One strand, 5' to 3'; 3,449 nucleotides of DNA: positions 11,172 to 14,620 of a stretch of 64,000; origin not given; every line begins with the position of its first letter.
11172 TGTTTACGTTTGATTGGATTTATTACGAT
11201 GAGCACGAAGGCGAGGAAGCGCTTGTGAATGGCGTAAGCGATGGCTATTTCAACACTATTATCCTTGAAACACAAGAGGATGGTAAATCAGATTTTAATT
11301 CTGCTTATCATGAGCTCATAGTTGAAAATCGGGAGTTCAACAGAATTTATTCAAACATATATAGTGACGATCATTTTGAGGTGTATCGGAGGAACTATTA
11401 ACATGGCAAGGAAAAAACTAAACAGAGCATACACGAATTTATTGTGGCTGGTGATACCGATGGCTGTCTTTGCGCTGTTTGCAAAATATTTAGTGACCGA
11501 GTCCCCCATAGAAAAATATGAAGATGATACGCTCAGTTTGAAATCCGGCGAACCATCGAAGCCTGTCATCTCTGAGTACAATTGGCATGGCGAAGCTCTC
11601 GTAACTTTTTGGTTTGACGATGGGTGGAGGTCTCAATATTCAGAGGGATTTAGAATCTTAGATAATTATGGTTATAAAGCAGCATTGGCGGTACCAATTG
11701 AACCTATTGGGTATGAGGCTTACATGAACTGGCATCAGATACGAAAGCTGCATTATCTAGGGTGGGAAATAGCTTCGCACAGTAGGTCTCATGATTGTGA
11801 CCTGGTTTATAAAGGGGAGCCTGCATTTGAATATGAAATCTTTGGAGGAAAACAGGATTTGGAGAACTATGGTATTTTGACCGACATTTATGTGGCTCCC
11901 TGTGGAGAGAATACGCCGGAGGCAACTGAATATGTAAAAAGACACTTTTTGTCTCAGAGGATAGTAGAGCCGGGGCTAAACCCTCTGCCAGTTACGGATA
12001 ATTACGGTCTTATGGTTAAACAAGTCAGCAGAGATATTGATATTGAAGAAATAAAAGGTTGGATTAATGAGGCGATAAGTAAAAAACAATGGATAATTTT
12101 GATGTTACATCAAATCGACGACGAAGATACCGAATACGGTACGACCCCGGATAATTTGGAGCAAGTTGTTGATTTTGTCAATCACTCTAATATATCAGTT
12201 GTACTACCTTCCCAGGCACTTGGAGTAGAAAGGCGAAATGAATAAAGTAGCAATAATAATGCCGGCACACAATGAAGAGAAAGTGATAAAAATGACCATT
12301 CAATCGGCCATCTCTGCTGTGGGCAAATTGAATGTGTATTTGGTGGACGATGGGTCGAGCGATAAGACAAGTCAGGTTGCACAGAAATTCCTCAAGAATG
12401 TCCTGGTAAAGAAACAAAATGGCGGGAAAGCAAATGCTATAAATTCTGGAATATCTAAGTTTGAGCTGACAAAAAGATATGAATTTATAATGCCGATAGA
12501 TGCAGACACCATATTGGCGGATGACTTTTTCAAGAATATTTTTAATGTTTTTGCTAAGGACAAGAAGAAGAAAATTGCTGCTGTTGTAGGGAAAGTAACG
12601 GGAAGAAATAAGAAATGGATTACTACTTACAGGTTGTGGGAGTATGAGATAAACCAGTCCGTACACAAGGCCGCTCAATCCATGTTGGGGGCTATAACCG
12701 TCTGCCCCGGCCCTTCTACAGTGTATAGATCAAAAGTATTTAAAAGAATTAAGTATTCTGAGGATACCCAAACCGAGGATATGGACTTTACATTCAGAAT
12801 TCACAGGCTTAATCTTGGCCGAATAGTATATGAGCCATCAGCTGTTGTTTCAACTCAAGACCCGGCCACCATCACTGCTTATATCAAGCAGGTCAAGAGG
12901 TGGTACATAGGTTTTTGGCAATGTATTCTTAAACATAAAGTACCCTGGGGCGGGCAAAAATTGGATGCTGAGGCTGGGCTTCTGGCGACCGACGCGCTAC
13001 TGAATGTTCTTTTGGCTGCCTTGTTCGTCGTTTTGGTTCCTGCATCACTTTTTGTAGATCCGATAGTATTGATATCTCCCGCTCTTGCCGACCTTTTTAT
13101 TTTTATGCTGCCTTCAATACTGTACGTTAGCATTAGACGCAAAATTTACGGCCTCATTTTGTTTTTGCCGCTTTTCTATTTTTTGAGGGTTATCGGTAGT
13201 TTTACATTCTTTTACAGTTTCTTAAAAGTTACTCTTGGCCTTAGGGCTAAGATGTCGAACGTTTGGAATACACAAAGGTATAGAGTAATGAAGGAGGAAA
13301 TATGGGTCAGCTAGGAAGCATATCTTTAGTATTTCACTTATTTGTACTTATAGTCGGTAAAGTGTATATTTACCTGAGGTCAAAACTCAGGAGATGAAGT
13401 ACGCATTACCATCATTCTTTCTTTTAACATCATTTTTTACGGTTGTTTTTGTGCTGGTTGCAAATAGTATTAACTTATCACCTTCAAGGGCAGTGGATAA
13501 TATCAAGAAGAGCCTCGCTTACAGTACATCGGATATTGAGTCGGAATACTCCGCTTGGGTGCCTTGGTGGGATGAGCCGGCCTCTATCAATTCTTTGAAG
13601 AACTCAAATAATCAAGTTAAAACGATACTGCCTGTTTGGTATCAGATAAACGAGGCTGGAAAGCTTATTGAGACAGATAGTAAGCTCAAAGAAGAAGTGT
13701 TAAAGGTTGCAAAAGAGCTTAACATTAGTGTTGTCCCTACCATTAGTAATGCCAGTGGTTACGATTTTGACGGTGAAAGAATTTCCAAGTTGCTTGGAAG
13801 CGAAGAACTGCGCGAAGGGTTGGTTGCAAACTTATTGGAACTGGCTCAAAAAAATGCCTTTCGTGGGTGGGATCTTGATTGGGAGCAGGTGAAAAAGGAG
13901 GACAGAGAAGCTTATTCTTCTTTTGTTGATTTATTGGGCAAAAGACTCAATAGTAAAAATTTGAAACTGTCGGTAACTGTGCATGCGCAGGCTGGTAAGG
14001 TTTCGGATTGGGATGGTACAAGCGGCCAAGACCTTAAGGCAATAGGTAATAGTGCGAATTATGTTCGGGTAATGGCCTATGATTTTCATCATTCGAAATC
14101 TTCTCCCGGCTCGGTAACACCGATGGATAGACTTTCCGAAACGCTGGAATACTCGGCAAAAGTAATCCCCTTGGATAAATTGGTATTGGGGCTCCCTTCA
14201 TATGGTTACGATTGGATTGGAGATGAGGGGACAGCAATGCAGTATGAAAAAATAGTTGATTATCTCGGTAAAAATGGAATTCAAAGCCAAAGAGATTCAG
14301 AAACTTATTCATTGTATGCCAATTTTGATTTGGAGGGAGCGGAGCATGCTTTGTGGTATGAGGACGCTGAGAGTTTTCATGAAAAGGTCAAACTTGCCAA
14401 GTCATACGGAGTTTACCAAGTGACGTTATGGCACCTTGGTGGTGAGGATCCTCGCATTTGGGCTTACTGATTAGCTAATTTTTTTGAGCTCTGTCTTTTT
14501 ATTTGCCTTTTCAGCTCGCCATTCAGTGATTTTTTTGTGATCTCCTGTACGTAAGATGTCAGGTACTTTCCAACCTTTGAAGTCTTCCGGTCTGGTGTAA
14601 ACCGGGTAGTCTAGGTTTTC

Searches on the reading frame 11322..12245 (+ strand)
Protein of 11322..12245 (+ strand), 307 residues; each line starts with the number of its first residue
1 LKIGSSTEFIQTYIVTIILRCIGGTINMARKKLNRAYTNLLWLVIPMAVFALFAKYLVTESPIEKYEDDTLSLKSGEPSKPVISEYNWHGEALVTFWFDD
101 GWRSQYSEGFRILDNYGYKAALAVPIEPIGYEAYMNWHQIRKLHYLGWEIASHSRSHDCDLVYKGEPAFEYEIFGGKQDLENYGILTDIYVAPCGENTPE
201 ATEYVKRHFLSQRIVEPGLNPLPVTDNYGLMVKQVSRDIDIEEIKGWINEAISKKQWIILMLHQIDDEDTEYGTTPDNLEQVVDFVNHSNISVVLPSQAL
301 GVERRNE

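Call 42: search_protein_families(library=pfam, proteins=[window:11322-12245:+], max_evalue=0.001)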
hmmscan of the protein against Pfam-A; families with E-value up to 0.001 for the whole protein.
window:11322-12245:+ (307 aa): 1 family
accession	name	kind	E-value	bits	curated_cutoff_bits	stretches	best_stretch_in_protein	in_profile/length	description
PF01522.26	Polysacc_deac_1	-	6.2e-09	36.3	23.1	1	92-207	7-118/124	Polysaccharide deacetylase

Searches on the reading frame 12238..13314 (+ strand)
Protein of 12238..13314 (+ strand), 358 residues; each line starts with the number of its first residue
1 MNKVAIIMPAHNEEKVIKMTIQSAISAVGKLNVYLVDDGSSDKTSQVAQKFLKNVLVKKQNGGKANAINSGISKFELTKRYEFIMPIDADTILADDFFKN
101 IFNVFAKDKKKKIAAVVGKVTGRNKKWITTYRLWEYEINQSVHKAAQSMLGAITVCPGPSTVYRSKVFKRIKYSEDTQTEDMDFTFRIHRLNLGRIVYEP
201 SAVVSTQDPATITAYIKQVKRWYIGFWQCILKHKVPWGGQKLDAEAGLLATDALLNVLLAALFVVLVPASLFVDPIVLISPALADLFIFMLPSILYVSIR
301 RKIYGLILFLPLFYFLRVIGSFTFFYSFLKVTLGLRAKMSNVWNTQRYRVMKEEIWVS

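Call 42: search_protein_families(library=pfam, proteins=[window:12238-13314:+], max_evalue=0.001)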
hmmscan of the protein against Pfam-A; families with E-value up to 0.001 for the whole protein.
window:12238-13314:+ (358 aa): 4 families
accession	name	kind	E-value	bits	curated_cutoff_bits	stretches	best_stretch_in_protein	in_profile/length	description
PF13641.12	Glyco_tranf_2_3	-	1.5e-23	84.5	27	1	4-225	3-230/230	Glycosyltransferase like family 2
PF00535.33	Glycos_transf_2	-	4.6e-22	79.2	23.3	1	6-171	2-167/168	Glycosyl transferase family 2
PF13632.12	Glyco_trans_2_3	-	2e-17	64.1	27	1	84-306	2-183/198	Glycosyl transferase family group 2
PF03142.21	Chitin_synth_2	-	4.7e-11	42.5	27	1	79-169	200-290/527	Chitin synthase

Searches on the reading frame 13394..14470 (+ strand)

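Call 42: search_protein_families(library=pfam, proteins=[window:13394-14470:+], max_evalue=0.001)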
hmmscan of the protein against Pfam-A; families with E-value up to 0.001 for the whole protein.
window:13394-14470:+ (358 aa): 2 families
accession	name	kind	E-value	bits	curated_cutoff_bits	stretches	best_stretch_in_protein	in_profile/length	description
PF00704.34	Glyco_hydro_18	-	1.7e-29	103.9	29.6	1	73-349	21-315/317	Glycosyl hydrolases family 18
PF13200.12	DUF4015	-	1.2e-05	25.1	27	1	165-255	163-252/313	Putative glycosyl hydrolase domain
